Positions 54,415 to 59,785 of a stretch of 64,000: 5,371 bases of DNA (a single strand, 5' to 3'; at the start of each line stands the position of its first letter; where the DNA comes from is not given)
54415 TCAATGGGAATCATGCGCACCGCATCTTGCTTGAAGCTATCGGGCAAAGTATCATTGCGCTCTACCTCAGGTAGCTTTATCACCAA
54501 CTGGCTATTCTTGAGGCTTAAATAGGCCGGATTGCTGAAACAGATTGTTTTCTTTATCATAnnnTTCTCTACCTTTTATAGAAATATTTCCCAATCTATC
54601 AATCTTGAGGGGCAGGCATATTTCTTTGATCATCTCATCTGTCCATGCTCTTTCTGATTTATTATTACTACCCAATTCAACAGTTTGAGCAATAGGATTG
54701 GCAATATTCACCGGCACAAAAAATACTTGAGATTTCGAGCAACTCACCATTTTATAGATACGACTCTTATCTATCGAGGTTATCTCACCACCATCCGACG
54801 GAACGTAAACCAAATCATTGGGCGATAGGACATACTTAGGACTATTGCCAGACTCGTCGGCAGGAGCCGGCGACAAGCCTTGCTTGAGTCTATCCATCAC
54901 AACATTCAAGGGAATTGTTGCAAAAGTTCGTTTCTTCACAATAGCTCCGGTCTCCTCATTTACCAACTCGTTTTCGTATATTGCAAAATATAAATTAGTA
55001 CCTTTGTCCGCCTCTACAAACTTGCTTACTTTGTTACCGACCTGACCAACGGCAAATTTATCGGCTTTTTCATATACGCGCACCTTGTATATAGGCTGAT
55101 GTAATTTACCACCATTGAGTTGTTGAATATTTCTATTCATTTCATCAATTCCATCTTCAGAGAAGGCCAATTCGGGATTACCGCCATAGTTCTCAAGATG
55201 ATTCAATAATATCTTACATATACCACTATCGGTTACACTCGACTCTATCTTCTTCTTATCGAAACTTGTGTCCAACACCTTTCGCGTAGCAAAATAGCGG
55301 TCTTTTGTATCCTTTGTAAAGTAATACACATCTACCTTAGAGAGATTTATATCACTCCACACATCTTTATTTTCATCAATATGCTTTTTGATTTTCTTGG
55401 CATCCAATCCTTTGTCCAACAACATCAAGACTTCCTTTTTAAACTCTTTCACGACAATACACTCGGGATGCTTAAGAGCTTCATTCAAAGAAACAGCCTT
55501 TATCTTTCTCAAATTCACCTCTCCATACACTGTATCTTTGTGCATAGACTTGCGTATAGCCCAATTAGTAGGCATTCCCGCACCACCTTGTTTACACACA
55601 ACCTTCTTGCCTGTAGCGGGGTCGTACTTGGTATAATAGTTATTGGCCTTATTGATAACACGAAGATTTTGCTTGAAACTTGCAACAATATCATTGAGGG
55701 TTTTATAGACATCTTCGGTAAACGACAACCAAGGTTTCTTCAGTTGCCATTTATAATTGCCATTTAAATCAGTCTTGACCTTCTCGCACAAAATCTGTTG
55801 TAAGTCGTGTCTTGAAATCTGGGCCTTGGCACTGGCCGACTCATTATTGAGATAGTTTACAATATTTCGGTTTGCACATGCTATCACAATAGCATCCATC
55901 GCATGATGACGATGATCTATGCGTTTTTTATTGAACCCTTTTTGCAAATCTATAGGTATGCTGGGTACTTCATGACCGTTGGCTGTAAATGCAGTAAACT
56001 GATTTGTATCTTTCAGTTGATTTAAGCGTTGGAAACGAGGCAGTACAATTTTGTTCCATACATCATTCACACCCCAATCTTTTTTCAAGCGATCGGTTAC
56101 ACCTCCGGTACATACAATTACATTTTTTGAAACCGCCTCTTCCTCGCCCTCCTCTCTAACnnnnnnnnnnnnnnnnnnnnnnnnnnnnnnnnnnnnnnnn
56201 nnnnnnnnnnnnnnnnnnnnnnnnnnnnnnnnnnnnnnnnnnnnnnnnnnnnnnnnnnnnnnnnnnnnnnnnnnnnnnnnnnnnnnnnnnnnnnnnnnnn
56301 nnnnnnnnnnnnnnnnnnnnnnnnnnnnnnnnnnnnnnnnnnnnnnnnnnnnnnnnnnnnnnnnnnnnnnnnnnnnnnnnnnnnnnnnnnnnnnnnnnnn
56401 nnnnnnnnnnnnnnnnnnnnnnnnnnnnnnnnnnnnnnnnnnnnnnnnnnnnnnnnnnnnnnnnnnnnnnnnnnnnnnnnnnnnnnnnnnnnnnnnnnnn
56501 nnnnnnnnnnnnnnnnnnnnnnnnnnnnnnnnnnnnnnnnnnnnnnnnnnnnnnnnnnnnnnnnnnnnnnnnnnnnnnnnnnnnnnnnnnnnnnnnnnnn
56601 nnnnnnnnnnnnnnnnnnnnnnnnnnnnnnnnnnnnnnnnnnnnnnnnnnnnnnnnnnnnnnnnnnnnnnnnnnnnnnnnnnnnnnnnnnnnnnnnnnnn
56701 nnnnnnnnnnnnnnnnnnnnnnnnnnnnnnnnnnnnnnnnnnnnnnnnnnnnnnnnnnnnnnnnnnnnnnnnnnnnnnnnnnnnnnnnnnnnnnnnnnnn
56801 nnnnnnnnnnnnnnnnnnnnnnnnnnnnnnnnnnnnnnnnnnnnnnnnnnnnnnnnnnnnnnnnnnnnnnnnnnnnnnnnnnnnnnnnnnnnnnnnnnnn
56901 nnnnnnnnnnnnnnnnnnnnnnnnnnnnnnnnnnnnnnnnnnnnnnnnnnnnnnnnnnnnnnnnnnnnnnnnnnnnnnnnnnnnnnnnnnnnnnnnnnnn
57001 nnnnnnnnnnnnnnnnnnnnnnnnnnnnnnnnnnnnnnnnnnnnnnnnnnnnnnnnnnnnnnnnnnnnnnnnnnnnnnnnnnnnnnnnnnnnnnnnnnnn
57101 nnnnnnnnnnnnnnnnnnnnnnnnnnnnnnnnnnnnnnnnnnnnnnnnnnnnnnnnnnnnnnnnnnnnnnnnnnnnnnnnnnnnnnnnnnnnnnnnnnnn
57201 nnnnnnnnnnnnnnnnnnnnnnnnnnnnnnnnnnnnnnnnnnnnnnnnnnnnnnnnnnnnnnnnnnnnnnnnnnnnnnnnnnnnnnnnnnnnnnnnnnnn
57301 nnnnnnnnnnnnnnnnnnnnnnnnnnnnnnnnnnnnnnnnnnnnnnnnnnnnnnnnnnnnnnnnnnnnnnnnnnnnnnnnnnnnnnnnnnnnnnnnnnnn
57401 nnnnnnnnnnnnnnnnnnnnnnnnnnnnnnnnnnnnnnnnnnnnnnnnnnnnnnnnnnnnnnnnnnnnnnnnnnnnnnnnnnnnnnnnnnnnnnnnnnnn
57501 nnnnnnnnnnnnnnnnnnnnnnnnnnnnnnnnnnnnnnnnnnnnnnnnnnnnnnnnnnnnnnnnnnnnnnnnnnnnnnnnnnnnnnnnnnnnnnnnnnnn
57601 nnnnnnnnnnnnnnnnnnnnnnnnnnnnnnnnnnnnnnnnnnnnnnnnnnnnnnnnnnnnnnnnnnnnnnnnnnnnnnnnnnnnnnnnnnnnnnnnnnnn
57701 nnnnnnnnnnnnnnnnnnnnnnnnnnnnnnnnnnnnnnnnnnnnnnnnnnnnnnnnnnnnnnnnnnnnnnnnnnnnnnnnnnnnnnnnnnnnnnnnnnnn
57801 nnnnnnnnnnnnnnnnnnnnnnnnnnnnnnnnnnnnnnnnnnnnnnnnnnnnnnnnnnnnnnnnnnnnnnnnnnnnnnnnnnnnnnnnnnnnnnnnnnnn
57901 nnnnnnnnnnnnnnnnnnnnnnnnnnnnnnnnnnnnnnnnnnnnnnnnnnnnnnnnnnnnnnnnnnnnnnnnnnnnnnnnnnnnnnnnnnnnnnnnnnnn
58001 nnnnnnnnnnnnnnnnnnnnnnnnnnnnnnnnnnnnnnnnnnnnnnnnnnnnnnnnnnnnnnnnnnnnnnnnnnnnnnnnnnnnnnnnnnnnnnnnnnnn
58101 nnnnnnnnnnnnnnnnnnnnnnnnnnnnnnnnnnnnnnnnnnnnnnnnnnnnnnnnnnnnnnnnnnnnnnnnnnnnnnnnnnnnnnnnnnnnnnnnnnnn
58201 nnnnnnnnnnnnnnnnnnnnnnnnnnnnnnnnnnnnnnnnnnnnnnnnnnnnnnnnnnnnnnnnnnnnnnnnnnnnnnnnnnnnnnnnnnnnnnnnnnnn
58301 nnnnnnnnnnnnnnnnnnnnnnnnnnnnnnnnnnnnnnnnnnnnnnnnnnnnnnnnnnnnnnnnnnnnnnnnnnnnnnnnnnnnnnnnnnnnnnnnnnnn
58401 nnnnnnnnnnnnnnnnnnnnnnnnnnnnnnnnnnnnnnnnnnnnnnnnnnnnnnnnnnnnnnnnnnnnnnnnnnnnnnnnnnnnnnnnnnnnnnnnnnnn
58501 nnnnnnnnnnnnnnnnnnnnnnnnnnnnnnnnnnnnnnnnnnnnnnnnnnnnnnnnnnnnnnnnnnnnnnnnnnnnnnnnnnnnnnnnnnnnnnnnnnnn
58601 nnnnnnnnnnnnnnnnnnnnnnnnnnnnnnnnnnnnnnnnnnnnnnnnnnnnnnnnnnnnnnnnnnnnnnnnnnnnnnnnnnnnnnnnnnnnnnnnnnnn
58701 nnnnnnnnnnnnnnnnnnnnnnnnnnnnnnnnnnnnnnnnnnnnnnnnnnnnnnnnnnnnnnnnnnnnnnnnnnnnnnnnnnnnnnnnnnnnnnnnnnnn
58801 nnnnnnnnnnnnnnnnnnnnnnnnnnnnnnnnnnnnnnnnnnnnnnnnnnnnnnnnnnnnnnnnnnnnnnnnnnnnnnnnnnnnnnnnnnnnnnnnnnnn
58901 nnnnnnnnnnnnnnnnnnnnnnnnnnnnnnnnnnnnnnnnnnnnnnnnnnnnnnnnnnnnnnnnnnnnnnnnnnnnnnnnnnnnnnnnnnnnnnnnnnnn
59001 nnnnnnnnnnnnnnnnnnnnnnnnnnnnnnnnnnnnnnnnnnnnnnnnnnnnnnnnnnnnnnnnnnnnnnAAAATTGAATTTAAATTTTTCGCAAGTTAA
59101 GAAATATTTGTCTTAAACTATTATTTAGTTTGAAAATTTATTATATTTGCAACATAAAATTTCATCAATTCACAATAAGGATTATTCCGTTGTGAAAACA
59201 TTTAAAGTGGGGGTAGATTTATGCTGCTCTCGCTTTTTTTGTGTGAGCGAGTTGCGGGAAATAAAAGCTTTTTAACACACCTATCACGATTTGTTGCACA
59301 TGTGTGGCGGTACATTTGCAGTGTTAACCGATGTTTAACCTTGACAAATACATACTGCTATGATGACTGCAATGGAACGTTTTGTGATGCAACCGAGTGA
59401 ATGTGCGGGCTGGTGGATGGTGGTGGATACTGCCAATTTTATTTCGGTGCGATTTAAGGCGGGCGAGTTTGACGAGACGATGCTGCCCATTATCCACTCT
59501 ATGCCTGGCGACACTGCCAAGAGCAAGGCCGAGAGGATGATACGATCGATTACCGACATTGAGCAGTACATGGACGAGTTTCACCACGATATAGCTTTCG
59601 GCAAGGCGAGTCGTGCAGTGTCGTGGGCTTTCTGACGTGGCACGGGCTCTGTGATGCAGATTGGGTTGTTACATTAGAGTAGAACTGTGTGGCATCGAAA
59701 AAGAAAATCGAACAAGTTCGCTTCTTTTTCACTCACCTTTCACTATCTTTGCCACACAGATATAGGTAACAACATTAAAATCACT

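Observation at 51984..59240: Complete type II-C CRISPR-Cas locus with a 1502-aa Cas9, inserted as an AT-rich block between nfo and host genes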

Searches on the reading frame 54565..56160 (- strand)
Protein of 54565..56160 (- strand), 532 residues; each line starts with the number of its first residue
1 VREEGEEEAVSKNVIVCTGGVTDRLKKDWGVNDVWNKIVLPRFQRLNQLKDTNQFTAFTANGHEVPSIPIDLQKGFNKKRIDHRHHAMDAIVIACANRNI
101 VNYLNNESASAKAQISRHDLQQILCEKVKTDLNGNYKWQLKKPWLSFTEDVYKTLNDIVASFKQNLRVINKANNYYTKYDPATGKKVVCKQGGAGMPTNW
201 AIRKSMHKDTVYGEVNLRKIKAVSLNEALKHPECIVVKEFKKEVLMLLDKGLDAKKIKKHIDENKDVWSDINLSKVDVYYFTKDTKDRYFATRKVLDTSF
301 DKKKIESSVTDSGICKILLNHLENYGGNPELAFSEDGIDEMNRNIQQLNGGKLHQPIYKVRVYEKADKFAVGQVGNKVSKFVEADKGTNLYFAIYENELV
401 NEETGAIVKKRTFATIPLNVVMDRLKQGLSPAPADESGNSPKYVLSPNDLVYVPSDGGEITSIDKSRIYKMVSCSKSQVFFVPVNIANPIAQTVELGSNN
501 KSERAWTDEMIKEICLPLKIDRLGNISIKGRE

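Call 56: search_solved_structures(query=window:54565-56160:-, max_evalue=1e-20, show_alignments=1)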
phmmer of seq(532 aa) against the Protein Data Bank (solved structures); distinct sequences matched with E-value up to 1e-20: 1.
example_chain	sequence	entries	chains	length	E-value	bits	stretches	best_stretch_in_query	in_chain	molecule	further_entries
8iyq_A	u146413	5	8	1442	4e-114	385.4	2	3-222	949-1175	deadCbCas9 | CbCas9 effector-1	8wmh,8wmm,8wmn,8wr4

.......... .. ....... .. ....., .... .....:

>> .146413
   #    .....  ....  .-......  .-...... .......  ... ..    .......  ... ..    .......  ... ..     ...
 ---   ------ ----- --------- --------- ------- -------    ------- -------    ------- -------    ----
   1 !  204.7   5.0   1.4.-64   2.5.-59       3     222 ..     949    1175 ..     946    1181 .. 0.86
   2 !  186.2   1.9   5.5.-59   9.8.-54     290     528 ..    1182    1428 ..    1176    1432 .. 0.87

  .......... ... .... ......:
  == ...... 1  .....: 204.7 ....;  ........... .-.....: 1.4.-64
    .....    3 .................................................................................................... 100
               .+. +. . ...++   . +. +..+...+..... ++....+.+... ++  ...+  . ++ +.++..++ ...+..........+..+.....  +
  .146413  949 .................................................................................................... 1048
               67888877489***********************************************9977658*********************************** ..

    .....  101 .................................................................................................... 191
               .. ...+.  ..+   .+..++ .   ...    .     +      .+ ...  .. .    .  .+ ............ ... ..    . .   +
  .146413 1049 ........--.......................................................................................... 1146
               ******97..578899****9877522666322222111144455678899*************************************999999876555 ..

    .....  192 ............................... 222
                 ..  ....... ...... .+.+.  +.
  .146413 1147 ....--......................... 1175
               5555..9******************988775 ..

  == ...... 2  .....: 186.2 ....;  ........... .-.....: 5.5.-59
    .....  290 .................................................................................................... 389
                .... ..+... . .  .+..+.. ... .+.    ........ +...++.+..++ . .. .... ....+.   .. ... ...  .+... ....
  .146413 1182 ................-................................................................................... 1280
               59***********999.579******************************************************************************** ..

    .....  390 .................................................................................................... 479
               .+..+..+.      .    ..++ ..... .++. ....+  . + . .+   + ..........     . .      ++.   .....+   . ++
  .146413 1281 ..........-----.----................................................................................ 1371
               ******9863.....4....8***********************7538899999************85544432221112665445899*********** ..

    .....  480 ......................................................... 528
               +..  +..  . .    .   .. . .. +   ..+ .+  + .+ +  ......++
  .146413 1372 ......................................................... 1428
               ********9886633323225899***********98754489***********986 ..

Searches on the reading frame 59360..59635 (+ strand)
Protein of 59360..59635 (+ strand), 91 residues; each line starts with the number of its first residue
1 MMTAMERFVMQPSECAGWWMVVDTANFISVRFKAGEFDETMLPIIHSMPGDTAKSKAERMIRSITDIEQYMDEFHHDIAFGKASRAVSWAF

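Call 10: search_protein_families(library=ncbifam, proteins=[window:59360-59635:+])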
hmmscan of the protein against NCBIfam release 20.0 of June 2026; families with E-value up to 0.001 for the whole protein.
window:59360-59635:+ (91 aa): 0 families

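Call 11: search_protein_families(library=pfam, proteins=[window:59360-59635:+])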
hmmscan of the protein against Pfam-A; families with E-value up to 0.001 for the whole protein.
window:59360-59635:+ (91 aa): 0 families

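Call 14: search_solved_structures(query=window:59360-59635:+, max_evalue=10, show_alignments=1)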
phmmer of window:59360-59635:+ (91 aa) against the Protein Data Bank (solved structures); distinct sequences matched with E-value up to 10: 6.
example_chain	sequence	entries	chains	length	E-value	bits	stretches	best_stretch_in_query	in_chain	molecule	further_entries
7zpw_A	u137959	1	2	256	0.004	20.8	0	14-45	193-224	Pizza6-TSK-TSH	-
7zpz_A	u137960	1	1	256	0.004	20.8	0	14-45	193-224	Pizza6-TSR-TSH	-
7zph_A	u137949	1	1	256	0.0043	20.7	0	14-45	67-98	Pizza6-TNK-RSH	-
9e9c_e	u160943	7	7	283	0.038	17.7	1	27-66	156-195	Large ribosomal subunit protein mL46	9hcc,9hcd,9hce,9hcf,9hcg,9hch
4v1a_j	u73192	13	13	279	0.64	13.8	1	27-66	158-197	MITORIBOSOMAL PROTEIN ML46, MRPL46 | Mitochondrial ribosomal protein L46 | 39S ribosomal protein L46, mitochondrial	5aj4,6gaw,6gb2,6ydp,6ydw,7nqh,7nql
6nu2_e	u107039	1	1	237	1.4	12.7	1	27-66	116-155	39S ribosomal protein L46, mitochondrial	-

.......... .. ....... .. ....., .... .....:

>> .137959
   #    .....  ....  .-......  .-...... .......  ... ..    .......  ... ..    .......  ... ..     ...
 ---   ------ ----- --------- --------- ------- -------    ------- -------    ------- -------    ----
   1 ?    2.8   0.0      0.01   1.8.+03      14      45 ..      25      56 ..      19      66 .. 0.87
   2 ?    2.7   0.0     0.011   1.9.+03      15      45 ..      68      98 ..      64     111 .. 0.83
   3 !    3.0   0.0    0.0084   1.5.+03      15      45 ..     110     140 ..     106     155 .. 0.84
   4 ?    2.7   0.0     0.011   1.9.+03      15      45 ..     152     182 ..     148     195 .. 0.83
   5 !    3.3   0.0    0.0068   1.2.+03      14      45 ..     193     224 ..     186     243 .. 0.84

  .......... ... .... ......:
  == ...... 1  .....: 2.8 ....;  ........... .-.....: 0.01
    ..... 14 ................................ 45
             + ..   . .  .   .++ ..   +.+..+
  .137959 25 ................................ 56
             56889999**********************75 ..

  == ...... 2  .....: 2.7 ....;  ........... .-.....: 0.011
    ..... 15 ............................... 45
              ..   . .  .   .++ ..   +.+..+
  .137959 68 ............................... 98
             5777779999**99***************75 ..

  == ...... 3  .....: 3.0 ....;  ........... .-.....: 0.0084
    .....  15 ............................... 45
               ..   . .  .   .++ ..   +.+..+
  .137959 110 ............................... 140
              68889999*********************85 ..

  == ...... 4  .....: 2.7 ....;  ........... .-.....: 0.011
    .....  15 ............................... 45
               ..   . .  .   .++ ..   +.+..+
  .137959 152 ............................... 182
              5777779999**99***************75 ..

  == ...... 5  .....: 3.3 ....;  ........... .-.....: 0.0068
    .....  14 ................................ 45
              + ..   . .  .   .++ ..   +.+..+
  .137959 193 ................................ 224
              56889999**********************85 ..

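Call 28: find_encoding_contigs(protein=window:59360-59635:+, flank=10000, max_places=10)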
Protein window:59360-59635:+ (91 aa): 11 contigs read that carry it; 6 places shown.
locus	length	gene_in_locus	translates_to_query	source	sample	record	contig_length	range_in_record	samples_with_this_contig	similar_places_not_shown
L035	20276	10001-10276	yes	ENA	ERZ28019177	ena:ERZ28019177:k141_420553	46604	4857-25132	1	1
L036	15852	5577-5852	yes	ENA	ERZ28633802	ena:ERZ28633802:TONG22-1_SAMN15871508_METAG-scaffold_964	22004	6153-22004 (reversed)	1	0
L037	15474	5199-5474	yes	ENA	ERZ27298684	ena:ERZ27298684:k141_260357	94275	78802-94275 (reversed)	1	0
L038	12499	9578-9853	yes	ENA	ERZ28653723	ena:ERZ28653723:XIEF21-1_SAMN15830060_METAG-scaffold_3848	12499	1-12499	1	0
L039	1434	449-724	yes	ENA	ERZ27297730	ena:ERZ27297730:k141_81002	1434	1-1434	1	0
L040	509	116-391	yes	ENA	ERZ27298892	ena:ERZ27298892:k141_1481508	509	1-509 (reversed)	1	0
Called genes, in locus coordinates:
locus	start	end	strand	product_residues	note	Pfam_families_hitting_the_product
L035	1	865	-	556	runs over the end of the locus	PF01268:FTHFS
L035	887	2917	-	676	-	PF04851:ResIII, PF17757:UvrB_inter, PF27431:UvrB_3rd, PF00271:Helicase_C, PF12344:UvrB, PF02151:UVR (faint)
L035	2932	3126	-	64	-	PF04024:PspC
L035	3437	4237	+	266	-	PF13525:YfiO, PF13174:TPR_6 (faint), PF13432:TPR_16 (weak)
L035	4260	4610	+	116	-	PF01192:RNA_pol_Rpb6 (weak)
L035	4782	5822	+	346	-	PF13568:OMP_b-brl_2 (weak)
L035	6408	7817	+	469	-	PF02881:SRP54_N, PF00448:SRP54, PF02978:SRP_SPB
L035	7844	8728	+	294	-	PF00763:THF_DHG_CYH, PF02882:THF_DHG_CYH_C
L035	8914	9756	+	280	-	PF01261:AP_endonuc_2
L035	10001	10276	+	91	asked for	-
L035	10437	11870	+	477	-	PF00128:Alpha-amylase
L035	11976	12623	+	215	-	PF00702:Hydrolase, PF13419:HAD_2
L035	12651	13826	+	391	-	PF01321:Creatinase_N, PF00557:Peptidase_M24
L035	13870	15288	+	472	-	PF01743:PolyA_pol, PF12627:PolyA_pol_RNAbd, PF01966:HD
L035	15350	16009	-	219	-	PF02463:SMC_N (faint), PF00005:ABC_tran, PF13401:AAA_22 (faint), PF13304:AAA_21 (faint)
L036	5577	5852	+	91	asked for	-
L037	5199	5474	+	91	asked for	-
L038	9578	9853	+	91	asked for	-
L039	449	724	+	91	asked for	-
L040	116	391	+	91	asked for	-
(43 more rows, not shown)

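Call 87: search_protein_families(library=padloc, proteins=[window:59360-59635:+, L045:5851-9996:+])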
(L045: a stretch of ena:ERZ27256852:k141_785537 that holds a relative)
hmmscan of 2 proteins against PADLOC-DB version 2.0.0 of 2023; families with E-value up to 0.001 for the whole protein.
window:59360-59635:+ (91 aa): 0 families

L045:5851-9996:+ (1381 aa): 5 families
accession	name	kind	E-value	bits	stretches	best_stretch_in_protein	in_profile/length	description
PDLC01256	Cas9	-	3.3e-71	239.1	1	3-904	2-660/711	"CAS-II-A,CAS-II-B,CAS-II-C; effector__SPE"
PDLC01460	Cas9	-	3.5e-71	238.6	3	582-904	354-644/901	"CAS-II-A,CAS-II-B,CAS-II-C; effector__SPE"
PDLC00973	Cas9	-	3e-69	232.5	1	3-903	2-765/830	CRISPR subtype II RNA-guided endonuclease Cas9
PDLC00975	Cas9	-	7.5e-40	135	1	1-903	3-756/1120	Cas9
PDLC01580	Cas9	-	4.5e-20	69.4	2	636-901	712-967/1329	"CAS-II-A,CAS-II-B,CAS-II-C; effector__SPE"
